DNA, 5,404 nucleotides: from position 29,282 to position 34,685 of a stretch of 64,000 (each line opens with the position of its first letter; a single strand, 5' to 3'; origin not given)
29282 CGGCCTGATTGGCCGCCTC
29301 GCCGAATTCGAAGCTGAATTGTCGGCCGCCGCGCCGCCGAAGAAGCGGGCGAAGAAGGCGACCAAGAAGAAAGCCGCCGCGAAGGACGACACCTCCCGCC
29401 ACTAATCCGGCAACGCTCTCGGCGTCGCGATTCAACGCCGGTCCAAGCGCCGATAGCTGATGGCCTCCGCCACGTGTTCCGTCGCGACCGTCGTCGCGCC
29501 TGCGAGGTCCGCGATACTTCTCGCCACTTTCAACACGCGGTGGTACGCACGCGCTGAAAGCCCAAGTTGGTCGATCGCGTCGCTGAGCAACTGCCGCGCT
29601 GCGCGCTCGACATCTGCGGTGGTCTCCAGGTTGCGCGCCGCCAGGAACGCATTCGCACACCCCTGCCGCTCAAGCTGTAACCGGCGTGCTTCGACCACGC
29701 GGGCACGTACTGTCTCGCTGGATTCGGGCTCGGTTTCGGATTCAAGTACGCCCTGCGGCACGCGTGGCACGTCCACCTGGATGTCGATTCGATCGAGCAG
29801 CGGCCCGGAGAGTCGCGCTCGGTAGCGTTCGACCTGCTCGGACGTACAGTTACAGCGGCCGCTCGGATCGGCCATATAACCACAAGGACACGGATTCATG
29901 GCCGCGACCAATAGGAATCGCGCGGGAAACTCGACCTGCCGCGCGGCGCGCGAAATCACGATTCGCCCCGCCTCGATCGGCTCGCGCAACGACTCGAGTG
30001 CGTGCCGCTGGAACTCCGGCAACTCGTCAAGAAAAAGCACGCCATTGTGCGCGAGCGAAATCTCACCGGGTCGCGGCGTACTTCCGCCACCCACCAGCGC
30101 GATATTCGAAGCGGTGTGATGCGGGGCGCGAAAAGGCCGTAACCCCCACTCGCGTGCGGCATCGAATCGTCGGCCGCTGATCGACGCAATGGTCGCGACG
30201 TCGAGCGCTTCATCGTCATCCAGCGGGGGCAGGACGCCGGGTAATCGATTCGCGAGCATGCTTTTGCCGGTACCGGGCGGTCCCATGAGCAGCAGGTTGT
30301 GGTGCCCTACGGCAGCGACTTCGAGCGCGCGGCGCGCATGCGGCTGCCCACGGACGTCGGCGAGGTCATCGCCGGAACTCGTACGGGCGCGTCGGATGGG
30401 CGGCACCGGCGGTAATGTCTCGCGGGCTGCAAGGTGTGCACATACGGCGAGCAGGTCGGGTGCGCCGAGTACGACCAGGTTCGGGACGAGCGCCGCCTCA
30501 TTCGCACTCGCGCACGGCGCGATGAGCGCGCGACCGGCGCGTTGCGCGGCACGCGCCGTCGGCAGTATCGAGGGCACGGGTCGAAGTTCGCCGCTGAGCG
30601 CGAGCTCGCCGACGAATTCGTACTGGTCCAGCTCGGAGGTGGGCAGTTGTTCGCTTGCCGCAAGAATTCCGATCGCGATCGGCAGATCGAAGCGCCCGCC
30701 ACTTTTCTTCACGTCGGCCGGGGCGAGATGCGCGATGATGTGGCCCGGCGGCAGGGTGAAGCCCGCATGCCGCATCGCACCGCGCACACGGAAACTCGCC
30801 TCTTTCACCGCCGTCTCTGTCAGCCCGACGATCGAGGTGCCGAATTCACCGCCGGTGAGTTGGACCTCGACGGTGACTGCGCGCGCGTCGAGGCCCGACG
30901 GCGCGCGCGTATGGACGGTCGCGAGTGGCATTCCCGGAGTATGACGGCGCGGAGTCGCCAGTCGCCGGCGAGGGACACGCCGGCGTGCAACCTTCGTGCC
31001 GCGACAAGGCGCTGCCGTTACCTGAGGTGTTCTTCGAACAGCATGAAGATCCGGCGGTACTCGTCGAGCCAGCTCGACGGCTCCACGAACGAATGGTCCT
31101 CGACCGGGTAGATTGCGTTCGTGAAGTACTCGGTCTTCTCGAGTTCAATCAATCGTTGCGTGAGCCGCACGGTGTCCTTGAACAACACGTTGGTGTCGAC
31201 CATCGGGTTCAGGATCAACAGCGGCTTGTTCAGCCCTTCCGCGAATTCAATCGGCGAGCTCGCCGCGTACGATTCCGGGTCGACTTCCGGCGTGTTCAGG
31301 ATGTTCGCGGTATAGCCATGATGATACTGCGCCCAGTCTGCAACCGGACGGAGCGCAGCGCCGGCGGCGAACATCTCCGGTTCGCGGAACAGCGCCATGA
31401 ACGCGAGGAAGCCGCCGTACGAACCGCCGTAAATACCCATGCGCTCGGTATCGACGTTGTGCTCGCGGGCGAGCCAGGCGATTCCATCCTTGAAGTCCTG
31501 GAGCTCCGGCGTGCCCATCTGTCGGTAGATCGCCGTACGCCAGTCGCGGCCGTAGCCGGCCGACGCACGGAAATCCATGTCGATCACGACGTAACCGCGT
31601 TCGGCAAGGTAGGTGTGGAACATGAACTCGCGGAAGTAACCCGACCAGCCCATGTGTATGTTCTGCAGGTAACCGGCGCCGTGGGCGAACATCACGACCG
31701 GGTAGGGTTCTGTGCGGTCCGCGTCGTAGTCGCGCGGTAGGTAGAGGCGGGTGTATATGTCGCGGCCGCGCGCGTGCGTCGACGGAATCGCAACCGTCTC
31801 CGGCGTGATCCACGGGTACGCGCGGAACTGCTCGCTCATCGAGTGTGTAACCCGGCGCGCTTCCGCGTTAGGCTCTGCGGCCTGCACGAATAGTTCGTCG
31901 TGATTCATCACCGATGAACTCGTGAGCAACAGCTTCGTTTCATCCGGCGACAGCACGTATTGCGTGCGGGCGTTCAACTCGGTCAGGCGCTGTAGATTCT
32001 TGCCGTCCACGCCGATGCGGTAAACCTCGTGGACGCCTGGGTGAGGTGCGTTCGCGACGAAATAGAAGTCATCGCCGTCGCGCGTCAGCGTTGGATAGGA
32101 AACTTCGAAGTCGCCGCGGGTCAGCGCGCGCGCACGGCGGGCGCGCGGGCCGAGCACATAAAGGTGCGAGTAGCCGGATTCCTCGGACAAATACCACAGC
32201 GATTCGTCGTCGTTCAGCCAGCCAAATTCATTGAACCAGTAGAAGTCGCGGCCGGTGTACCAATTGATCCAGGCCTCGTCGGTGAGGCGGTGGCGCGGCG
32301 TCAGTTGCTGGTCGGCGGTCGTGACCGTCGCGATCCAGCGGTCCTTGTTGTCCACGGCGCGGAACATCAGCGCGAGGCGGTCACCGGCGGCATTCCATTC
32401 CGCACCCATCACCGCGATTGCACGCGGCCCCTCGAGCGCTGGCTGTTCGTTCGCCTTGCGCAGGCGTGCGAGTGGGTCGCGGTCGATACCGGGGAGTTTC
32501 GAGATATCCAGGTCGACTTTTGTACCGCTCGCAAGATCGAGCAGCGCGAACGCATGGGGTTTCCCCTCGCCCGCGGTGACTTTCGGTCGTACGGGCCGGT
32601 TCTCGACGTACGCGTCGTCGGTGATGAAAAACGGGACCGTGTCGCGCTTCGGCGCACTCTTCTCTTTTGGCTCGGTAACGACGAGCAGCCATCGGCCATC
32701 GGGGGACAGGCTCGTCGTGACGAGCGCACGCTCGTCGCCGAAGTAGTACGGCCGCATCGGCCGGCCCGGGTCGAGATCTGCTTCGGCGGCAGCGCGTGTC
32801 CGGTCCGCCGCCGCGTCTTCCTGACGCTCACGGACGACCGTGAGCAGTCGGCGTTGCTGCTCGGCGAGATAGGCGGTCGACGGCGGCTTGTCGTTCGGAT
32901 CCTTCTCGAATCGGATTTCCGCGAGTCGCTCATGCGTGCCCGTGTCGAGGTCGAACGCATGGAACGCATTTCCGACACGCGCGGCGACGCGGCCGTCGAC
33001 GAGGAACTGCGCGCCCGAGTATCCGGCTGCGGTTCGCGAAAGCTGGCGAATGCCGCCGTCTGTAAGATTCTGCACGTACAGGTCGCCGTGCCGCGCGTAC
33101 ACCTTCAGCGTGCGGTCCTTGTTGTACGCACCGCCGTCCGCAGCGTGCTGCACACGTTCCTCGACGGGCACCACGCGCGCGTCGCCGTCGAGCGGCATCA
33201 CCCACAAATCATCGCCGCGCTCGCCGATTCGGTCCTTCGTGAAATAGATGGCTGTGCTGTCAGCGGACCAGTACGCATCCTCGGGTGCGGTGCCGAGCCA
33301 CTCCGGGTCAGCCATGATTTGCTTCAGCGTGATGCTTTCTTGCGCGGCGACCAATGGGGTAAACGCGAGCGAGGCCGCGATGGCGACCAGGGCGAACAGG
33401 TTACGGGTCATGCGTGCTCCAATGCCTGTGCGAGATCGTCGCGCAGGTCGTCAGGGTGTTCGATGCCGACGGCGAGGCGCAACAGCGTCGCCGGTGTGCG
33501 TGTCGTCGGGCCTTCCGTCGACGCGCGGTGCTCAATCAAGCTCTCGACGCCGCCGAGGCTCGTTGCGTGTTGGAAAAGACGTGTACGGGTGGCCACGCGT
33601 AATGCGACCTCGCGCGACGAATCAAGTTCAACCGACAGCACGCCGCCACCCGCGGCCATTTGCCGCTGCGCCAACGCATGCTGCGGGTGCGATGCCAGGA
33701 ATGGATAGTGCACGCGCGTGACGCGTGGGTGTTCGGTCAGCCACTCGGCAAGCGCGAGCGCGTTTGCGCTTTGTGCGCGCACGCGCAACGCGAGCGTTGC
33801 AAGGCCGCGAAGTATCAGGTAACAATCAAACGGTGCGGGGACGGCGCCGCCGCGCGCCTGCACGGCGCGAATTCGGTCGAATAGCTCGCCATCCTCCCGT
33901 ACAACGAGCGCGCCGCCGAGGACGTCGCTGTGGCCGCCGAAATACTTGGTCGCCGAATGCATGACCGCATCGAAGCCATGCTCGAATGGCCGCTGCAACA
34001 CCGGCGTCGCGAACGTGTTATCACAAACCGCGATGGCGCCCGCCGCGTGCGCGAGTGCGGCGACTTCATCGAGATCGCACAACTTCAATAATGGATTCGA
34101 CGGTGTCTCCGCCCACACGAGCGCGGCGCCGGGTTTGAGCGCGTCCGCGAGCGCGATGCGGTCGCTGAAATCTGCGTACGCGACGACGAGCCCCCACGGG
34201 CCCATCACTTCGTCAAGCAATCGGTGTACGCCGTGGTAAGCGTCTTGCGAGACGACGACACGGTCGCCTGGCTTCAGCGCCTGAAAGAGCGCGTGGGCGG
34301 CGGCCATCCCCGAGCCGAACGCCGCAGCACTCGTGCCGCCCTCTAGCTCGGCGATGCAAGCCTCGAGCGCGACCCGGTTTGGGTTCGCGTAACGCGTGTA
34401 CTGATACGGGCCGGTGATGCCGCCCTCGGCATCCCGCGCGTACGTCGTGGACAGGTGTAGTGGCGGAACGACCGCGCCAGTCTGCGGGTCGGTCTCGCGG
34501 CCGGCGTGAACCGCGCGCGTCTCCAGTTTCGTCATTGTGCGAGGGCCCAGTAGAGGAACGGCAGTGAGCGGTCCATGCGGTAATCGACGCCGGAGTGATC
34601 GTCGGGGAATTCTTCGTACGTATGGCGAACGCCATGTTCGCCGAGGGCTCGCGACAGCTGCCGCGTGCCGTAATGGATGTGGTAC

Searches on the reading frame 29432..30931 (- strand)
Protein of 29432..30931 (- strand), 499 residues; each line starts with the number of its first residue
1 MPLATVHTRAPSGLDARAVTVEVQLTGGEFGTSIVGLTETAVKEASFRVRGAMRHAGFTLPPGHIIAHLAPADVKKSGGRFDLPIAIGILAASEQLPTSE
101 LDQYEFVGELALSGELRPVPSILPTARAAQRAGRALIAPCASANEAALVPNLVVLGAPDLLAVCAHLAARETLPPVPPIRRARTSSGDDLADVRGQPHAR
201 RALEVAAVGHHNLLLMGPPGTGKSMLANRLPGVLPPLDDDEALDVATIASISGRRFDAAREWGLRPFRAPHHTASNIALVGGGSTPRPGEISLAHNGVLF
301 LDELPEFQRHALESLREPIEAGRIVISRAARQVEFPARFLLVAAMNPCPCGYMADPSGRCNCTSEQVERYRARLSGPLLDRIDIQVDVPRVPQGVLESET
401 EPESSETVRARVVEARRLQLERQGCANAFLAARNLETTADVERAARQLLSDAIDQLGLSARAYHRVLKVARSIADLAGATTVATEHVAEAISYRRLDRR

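Call 88: search_protein_families(library=pfam, max_evalue=1e-8, proteins=[window:29432-30931:-])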
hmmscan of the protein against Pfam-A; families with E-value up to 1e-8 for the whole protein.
window:29432-30931:- (499 aa): 5 families
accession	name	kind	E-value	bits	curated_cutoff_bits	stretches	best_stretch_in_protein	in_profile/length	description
PF01078.27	Mg_chelatase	-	3.9e-96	320.8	20.3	1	189-393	1-204/207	Magnesium chelatase, subunit ChlI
PF13541.12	ChlI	-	5.3e-35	120.4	27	1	21-139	1-118/121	Subunit ChlI of Mg-chelatase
PF13335.12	Mg_chelatase_C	-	4.6e-29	101.3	26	1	403-494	2-94/94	Magnesium chelatase, subunit ChlI C-terminal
PF00493.29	MCM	-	3e-09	36.8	23.3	0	288-356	114-182/224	MCM P-loop domain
PF07728.20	AAA_5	-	5e-09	36.7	22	0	212-349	1-125/139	AAA domain (dynein-related subfamily)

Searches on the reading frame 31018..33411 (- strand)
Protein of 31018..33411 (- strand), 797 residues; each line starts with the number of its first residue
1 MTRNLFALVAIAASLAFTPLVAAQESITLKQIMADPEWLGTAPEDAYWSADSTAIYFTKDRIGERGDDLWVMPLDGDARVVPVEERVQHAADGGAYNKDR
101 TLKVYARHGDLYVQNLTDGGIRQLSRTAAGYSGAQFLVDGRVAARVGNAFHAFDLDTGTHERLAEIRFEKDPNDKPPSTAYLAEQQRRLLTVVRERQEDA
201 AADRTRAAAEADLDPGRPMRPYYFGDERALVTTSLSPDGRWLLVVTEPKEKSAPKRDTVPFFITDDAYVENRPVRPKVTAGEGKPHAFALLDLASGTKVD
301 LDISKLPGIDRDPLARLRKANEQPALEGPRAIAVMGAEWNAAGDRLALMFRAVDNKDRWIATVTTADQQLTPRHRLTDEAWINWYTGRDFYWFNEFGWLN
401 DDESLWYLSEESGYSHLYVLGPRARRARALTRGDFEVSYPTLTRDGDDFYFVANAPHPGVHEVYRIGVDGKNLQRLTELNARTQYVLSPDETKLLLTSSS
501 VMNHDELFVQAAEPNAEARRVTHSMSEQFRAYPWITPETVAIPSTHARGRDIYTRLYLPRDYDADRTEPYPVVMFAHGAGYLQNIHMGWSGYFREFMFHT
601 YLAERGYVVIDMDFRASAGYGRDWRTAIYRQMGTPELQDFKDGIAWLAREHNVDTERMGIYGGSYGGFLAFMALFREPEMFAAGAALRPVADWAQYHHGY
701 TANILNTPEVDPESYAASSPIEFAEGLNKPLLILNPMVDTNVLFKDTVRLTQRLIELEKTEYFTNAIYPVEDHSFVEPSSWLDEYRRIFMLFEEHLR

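Call 89: search_protein_families(library=pfam, max_evalue=1e-8, proteins=[window:31018-33411:-])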
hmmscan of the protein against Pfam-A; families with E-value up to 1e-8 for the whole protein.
window:31018-33411:- (797 aa): 4 families
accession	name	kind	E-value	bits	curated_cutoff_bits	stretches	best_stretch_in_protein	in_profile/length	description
PF00326.27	Peptidase_S9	-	5.7e-43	147.3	22.6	1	599-796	6-210/213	Prolyl oligopeptidase family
PF00930.27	DPPIV_N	-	2.4e-17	63.2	22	1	334-500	186-349/354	Dipeptidyl peptidase IV (DPP IV) N-terminal region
PF02129.25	Peptidase_S15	-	1.5e-15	58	23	1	551-699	4-139/262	X-Pro dipeptidyl-peptidase (S15 family)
PF20434.5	BD-FAE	-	5.8e-14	52.6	26.8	1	564-673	7-106/215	BD-FAE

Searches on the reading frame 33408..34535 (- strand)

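Call 89: search_protein_families(library=pfam, max_evalue=1e-8, proteins=[window:33408-34535:-])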
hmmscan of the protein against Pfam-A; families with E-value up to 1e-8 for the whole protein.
window:33408-34535:- (375 aa): 1 family
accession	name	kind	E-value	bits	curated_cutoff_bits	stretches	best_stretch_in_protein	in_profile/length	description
PF01053.26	Cys_Met_Meta_PP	-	8.6e-121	403.5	27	1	5-373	1-381/381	Cys/Met metabolism PLP-dependent enzyme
